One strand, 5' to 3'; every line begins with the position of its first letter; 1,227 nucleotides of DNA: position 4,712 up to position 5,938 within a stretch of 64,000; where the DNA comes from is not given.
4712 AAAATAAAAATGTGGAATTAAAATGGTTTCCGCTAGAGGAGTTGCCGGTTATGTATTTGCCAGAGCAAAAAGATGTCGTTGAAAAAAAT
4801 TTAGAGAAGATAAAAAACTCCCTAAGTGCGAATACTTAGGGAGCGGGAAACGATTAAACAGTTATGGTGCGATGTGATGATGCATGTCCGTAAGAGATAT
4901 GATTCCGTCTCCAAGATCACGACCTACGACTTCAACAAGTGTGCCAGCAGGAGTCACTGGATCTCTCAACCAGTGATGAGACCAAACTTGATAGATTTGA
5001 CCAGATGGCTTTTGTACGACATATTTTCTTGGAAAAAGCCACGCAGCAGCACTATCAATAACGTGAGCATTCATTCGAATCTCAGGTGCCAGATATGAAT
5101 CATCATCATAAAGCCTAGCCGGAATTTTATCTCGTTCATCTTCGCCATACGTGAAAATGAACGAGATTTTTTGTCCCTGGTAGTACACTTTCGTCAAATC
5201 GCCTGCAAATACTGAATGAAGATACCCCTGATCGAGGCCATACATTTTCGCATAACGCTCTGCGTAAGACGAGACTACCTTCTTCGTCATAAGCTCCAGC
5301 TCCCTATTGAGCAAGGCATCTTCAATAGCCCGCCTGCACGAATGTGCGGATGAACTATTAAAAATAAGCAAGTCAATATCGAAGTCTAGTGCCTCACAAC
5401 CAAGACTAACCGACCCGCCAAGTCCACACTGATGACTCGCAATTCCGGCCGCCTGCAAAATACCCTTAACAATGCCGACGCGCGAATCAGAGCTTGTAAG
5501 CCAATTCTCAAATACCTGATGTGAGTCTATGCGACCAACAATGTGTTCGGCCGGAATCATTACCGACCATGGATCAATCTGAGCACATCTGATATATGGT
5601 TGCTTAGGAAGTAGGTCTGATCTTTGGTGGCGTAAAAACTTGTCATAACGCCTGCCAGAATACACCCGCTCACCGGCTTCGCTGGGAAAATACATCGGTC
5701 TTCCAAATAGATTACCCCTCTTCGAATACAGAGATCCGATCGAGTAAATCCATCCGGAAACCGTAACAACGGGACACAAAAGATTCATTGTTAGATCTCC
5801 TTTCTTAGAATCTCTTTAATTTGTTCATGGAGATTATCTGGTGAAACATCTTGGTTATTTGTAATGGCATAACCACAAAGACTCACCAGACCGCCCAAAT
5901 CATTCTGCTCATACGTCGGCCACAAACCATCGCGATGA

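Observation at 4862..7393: G+C-rich three-gene operon: PRTase, P-loop kinase-like, Pol-beta nucleotidyltransferase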

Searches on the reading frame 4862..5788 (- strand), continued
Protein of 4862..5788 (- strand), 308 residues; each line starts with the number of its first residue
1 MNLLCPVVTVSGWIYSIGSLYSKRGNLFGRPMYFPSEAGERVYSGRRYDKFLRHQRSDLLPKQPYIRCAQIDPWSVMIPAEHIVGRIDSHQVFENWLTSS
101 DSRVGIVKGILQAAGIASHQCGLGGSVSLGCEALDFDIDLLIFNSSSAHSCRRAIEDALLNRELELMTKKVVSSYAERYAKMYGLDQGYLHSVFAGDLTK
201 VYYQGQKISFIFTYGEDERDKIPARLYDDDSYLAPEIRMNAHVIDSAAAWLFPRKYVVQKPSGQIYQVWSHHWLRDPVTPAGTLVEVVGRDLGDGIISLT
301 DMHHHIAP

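Call 86: fold_search(model_id=the predicted structure, library=pdb)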
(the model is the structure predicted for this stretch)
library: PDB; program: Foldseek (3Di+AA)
matches with E <= 10: 708; with E <= 0.001: 0
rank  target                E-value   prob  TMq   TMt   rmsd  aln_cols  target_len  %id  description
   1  6iml_A                1.1e-02  0.18  0.19  0.15  23.8       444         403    7  The crystal structure of AsfvLIG:CT1 complex (released 2019-02-27)
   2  2ij0_A                1.8e-02  0.99  0.16  0.25   5.8        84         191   14  Structural basis of T cell specificity and activation by the bacterial superantigen toxic shock syndrome toxin-1 (released 2007-02-20)
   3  3k0x                  2.1e-02  1.00  0.18  0.52   2.1        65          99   17  Crystal structure of telomere capping protein Ten1 from Saccharomyces pombe (released 2009-10-27)
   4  2n3s_MODEL_1_A        2.4e-02  1.00  0.17  0.63   4.3        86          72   16  NMR Assignments and structure of Translation initiation factor IF-1 from Burkholderia thailandensis E264. (released 2015-06-24)
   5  9h9h_X                3.2e-02  0.96  0.16  0.52   4.4        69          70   19  Complex 1 30S-IF1-IF2-IF3-GE81112 (released 2025-08-06)
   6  3kf6_B                3.6e-02  1.00  0.18  0.50   2.0        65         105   17  Crystal structure of S. pombe Stn1-ten1 complex (released 2009-12-22)
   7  9hcj_R0               3.8e-02  0.97  0.16  0.03   5.3        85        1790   19  D. discoideum nuclear pore complex (released 2024-12-25)
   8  1k8g_B                4.1e-02  0.98  0.20  0.22  14.5       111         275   13  Crystal Structure of the N-terminal domain of Oxytricha nova telomere end binding protein alpha subunit both uncomplex (released 2001-12-20)
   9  9wms_m                4.1e-02  0.30  0.16  0.05  27.0       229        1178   10  Co-transcriptional histone H3K36 methylation complex containing RNA polymerase II elongation complex, Set2, and the up (released 2025-12-24)
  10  1quq_D                5.1e-02  1.00  0.17  0.43   2.5        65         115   17  COMPLEX OF REPLICATION PROTEIN A SUBUNITS RPA14 AND RPA32 (released 1999-08-13)
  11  2k5v_MODEL_1_A        5.1e-02  0.98  0.16  0.45   3.2        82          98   18  SOLUTION NMR STRUCTURE OF the second OB-fold domain of replication protein A from Methanococcus maripaludis. N (released 2008-08-19)
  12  6imn_A                5.1e-02  0.10  0.18  0.14  23.7       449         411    8  The crystal structure of AsfvLIG:CT2 complex (released 2019-02-27)
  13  4ql5_B                5.4e-02  0.99  0.17  0.63   3.4        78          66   14  Crystal structure of translation initiation factor IF-1 from Streptococcus pneumoniae TIGR4 (released 2014-07-02)
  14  9cgc_L                5.4e-02  0.82  0.16  0.14  12.8        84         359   19  Yeast 26S proteasome non-substrate-engaged (S1 state) (released 2025-07-09)
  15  8zx1_D                5.4e-02  0.15  0.13  0.11  19.6       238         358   12  Cryo-EM structure of E.coli spermidine transporter PotABC in nanodisc (released 2024-10-09)
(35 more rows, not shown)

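Call 92: search_protein_families(library=pfam, proteins=[L040:3401-4981:+, L040:1228-3300:-, L040:7436-8803:-, L087:3485-4978:+, L095:4850-6079:+, L095:6076-6795:+, L088:6414-6962:+, L015:5582-6292:+, L040:8800-9711:-, L095:6871-7428:+], max_evalue=0.001)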
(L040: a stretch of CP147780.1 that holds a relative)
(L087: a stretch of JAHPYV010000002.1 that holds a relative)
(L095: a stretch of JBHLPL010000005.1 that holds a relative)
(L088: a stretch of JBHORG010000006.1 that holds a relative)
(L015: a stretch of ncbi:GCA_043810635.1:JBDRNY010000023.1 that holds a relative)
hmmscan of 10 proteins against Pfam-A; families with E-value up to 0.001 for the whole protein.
L040:3401-4981:+ (526 aa): 4 families
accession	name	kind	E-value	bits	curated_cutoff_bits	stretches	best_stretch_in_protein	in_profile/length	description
PF13607.11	Succ_CoA_lig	-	1.5e-50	171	27.4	1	209-346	1-138/138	Succinyl-CoA ligase like flavodoxin domain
PF13380.12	CoA_binding_2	-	3.9e-25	89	22.8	1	68-194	1-115/116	CoA binding domain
PF19045.5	Ligase_CoA_2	-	3.3e-10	40.7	23.7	1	357-438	1-82/162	Ligase-CoA domain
PF02629.25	CoA_binding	-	9e-10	39.6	22.3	1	67-156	3-95/97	CoA binding domain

L040:1228-3300:- (690 aa): 4 families
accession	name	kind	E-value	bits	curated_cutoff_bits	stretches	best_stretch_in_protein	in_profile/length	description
PF02775.26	TPP_enzyme_C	-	3.2e-21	76.1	21.9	1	453-594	1-149/151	Thiamine pyrophosphate enzyme, C-terminal TPP binding domain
PF01855.24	POR_N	-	1.3e-15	58.2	27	1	66-232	2-171/231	Pyruvate flavodoxin/ferredoxin oxidoreductase, thiamine diP-bdg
PF13187.11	Fer4_9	-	0.00012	22.5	27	1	630-677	1-50/52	4Fe-4S dicluster domain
PF13237.11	Fer4_10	-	0.00012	22.3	25.5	1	626-674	4-52/53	4Fe-4S dicluster domain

L040:7436-8803:- (455 aa): 1 family
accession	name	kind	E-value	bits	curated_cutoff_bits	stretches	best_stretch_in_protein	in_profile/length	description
PF00374.24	NiFeSe_Hases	-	3e-29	102.8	25.8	2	59-137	1-79/508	Nickel-dependent hydrogenase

L087:3485-4978:+ (497 aa): 4 families
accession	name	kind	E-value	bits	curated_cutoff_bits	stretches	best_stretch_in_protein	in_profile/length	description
PF13607.11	Succ_CoA_lig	-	3.8e-52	176.1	27.4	1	185-322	1-138/138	Succinyl-CoA ligase like flavodoxin domain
PF13380.12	CoA_binding_2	-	1.4e-23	83.9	22.8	1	44-170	1-115/116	CoA binding domain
PF19045.5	Ligase_CoA_2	-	4.5e-14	53.2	23.7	1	333-479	1-146/162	Ligase-CoA domain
PF02629.25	CoA_binding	-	1.8e-11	45.1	22.3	1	42-132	2-95/97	CoA binding domain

L095:4850-6079:+ (409 aa): 2 families
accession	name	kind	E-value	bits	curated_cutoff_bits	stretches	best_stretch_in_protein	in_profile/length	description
PF01798.23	Nop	-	1.3e-69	234.6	25.4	1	151-376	2-227/228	snoRNA binding domain, fibrillarin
PF21572.2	Nop5_56-rel_N_Arc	-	2.1e-16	60.9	27.8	1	3-131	2-125/128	Archaeal Nop5/56-rel, N-terminal domain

L095:6076-6795:+ (239 aa): 1 family
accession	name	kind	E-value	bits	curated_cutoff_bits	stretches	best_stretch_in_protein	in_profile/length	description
PF01269.23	Fibrillarin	-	1.1e-97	326.1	27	1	5-230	1-226/227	Fibrillarin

L088:6414-6962:+ (182 aa): 2 families
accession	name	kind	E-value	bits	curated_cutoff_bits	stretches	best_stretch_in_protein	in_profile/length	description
PF02943.20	FeThRed_B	-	8.2e-24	84.1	22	1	4-95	2-95/106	Ferredoxin thioredoxin reductase catalytic beta chain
PF21349.2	RUBY_RBDX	-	5.6e-10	38.9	26.5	1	141-169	1-29/30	Rubrerythrin, rubredoxin-like domain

L015:5582-6292:+ (236 aa): 0 families

L040:8800-9711:- (303 aa): 1 family
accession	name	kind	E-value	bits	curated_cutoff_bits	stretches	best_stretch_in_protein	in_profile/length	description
PF01058.29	Oxidored_q6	-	6.8e-25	87.7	27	1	15-168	1-125/128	NADH ubiquinone oxidoreductase, 20 Kd subunit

L095:6871-7428:+ (185 aa): 8 families
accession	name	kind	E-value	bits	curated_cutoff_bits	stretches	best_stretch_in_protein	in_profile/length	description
PF08241.18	Methyltransf_11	-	6.5e-17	62.4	21.2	1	49-140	1-95/95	Methyltransferase domain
PF13649.12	Methyltransf_25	-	2.3e-14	54.3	27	1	48-136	1-97/97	Methyltransferase domain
PF13847.12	Methyltransf_31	-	1.6e-11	44.5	27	1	44-148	3-114/145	Methyltransferase domain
PF13489.12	Methyltransf_23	-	3.5e-08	33.8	27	1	31-162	11-135/164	Methyltransferase domain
PF08242.18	Methyltransf_12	-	6.5e-07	30.4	30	1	49-138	1-98/98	Methyltransferase domain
PF01209.24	Ubie_methyltran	-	1.1e-06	28.7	20.1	1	7-143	6-154/233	ubiE/COQ5 methyltransferase family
PF02353.26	CMAS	-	4.4e-05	23.4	27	1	23-147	41-171/273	Mycolic acid cyclopropane synthetase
PF08003.17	Methyltransf_9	-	4.6e-05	23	23.8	1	45-143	116-220/315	Protein of unknown function (DUF1698)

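Call 99: search_dna_similar(query=window:4862-5788:-, collection=phages, mode=protein, max_evalue=0.001, max_rows=10)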
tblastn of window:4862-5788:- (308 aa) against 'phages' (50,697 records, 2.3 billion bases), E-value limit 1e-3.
No match.

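Call 100: search_dna_similar(query=window:4862-5788:-, collection=plasmids, mode=protein, max_evalue=0.001, max_rows=10)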
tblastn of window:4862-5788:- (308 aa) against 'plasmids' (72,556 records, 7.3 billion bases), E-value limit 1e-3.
No match.

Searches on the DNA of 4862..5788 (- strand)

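Call 89: search_rna_families(source=L004, start=3000, end=3830, threshold=evalue, max_evalue=5)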
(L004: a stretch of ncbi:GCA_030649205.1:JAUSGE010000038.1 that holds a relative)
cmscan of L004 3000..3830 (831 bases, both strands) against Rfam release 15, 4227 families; matches with E-value up to 5: 19.
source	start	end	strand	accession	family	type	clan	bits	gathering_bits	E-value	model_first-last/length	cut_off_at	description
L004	3344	3465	+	RF01859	Phe_leader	Cis-reg; leader;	-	26.3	55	0.052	1-125/125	no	Phenylalanine leader peptide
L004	3425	3507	-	RF02425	SpF01_sRNA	Gene; sRNA;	-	25.8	55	0.35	1-80/80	no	Streptococcus sRNA SpF01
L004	3326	3397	+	RF00362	Pospi_RY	Cis-reg;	-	23.6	40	0.076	1-79/79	no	Pospiviroid RY motif stem loop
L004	3211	3346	-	RF02535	ODC_IRES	Cis-reg; IRES;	-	23.2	44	0.36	1-142/142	no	ODC internal ribosome entry site (IRES)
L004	3548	3699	-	RF02686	RAGATH-6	Gene; ribozyme;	-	22.2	170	1.8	1-152/152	no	RAGATH-6 RNA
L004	3300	3355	+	RF02748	FtrB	Gene; sRNA;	-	20.8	66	0.94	1-115/115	no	Francisella sRNA B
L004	3292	3422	+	RF02625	WsnRNA46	Gene; sRNA;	-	19.7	65.3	0.51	1-151/151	no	Wolbachia sRNA 46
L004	3321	3393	+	RF03610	mir-H7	Gene; miRNA;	CL00141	19.3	94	1.8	1-69/69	no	mir-H7 microRNA precursor family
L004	3267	3344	-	RF03394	mir-2574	Gene; miRNA;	-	18.1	90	0.99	1-68/68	no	mir-2574 microRNA precursor family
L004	3317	3397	+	RF03283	mir-1010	Gene; miRNA;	-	17.7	70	0.96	1-93/93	no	mir-1010 microRNA precursor family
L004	3266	3343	+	RF03394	mir-2574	Gene; miRNA;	-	17.5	90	1.5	1-68/68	no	mir-2574 microRNA precursor family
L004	3551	3589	-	RF03306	mir-3923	Gene; miRNA;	-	17.5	94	3.1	23-61/83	no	mir-3923 microRNA precursor family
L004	3246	3365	+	RF03719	mir-3914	Gene; miRNA;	-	17.4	97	1.6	1-95/95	no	mir-3914 microRNA precursor family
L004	3551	3589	-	RF00906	MIR1120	Gene; miRNA;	-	17.4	86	2.1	18-70/87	no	MIR1120/MIR1122 microRNA precursor family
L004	3551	3589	+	RF00906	MIR1120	Gene; miRNA;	-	17.4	86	2.1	18-70/87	no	MIR1120/MIR1122 microRNA precursor family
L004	3432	3516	-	RF02573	LLnc147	Gene; sRNA;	-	16.8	127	3.7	1-102/102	no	Lactococcus lactis non-coding RNA 147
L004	3304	3408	-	RF02625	WsnRNA46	Gene; sRNA;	-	16.7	65.3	3.7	1-151/151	no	Wolbachia sRNA 46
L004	3471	3515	+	RF02475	GlsR6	Gene; snRNA; snoRNA; CD-box;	-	13.8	75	1.9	1-59/59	no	Small nucleolar RNA GlsR6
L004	3110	3196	-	RF02574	Ricks_sRNA10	Gene; sRNA;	-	13.2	97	4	1-352/352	no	Rickettsia sRNA 10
